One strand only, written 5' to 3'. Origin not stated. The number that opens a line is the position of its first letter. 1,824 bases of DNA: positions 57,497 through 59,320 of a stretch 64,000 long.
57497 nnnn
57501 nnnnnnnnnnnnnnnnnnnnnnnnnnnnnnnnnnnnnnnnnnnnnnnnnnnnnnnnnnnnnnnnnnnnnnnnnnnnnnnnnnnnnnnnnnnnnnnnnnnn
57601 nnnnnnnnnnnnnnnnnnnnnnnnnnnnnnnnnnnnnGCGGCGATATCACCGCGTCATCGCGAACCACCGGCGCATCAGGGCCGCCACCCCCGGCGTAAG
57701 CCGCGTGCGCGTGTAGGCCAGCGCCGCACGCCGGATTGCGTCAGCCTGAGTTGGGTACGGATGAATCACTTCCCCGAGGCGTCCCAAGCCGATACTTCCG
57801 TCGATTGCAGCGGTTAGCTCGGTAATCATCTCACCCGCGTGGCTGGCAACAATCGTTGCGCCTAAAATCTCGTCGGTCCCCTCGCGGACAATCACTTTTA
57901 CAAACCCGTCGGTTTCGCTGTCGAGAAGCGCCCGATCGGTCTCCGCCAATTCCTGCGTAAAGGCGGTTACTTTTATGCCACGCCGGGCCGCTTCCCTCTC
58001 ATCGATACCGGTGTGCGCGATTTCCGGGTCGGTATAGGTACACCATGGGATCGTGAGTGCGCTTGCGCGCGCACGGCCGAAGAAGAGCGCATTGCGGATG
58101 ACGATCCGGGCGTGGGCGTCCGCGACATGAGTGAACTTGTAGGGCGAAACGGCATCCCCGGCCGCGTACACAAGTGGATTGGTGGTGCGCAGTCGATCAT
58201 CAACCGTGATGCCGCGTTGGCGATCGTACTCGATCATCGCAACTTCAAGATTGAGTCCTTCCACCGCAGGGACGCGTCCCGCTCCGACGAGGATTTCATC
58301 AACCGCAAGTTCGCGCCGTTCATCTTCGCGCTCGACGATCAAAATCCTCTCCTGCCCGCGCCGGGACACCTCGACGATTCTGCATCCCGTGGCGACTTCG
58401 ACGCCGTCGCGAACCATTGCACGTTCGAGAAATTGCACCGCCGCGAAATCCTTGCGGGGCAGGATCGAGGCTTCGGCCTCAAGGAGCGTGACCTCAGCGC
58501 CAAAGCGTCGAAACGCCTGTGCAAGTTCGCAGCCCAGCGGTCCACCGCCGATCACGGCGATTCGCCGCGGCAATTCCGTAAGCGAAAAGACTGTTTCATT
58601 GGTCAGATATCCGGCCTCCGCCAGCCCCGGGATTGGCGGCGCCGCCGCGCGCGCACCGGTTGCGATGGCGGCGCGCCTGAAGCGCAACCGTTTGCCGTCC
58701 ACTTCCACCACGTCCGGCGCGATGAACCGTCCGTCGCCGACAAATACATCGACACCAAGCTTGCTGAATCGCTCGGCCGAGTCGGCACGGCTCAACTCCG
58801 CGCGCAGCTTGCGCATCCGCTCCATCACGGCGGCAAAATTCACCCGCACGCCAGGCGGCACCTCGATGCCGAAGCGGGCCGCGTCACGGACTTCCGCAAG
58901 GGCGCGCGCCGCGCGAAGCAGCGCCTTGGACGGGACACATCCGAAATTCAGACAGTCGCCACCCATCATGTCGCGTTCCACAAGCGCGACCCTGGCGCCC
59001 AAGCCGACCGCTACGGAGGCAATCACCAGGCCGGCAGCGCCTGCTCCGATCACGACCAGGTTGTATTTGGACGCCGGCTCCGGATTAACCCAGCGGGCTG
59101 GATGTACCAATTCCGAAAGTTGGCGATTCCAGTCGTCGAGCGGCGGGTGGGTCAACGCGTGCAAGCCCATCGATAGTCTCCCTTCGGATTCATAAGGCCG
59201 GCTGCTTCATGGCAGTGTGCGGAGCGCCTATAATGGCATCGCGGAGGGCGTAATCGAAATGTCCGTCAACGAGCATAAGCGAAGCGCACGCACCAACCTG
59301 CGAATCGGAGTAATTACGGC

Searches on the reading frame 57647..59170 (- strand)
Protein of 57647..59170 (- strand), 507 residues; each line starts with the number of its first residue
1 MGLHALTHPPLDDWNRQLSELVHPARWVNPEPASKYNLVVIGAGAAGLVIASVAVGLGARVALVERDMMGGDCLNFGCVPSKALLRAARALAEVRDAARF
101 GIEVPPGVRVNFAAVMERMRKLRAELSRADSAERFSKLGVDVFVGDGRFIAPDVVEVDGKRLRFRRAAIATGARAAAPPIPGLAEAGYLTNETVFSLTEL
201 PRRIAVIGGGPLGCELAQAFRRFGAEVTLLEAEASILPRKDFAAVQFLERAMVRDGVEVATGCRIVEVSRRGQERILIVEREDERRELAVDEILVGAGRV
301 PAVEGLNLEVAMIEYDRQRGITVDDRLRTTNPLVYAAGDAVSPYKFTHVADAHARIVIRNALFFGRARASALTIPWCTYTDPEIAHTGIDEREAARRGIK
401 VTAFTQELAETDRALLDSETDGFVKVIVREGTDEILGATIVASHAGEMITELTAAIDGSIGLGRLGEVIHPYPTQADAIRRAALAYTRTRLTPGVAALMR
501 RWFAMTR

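Call 62: search_protein_families(library=pfam, proteins=[window:57647-59170:-], max_evalue=0.001)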
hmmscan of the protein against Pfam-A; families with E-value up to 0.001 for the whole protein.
window:57647-59170:- (507 aa): 13 families
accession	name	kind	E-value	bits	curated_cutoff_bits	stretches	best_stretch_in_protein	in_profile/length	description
PF07992.20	Pyr_redox_2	-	1.7e-59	202.1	26.1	1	36-353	1-290/291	Pyridine nucleotide-disulphide oxidoreductase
PF02852.28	Pyr_redox_dim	-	3.4e-28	98.5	25.3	1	374-482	1-109/110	Pyridine nucleotide-disulphide oxidoreductase, dimerisation domain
PF00070.33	Pyr_redox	-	5.3e-20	72.2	22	1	203-276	1-74/82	Pyridine nucleotide-disulphide oxidoreductase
PF01134.28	GIDA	-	8.4e-09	35.4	22.1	1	38-97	2-59/391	Glucose inhibited division protein A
PF03486.20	HI0933_like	-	1.7e-07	31.4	50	0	37-67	2-32/244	HI0933-like protein Rossmann domain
PF13450.12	NAD_binding_8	-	1.3e-06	29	21.9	0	40-73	1-35/68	NAD(P)-binding Rossmann-like domain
PF01266.30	DAO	-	1.5e-06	28.4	27.9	0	38-70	2-35/353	FAD dependent oxidoreductase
PF13738.12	Pyr_redox_3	-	2.8e-06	27.3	30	0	161-338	122-305/305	Pyridine nucleotide-disulphide oxidoreductase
PF01262.27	AlaDh_PNT_C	-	7.2e-05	22.7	23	0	37-67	30-60/214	Alanine dehydrogenase/PNT, C-terminal domain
PF02737.24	3HCDH_N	-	9.7e-05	22.8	22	0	204-243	2-41/180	3-hydroxyacyl-CoA dehydrogenase, NAD binding domain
PF01494.25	FAD_binding_3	-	0.00021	21.1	22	0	204-237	4-37/349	FAD binding domain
PF05834.18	Lycopene_cycl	-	0.00022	20.9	23.4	0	204-237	2-37/380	Lycopene cyclase protein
PF12831.13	FAD_oxidored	-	0.00066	19.5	27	0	38-71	2-36/416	FAD dependent oxidoreductase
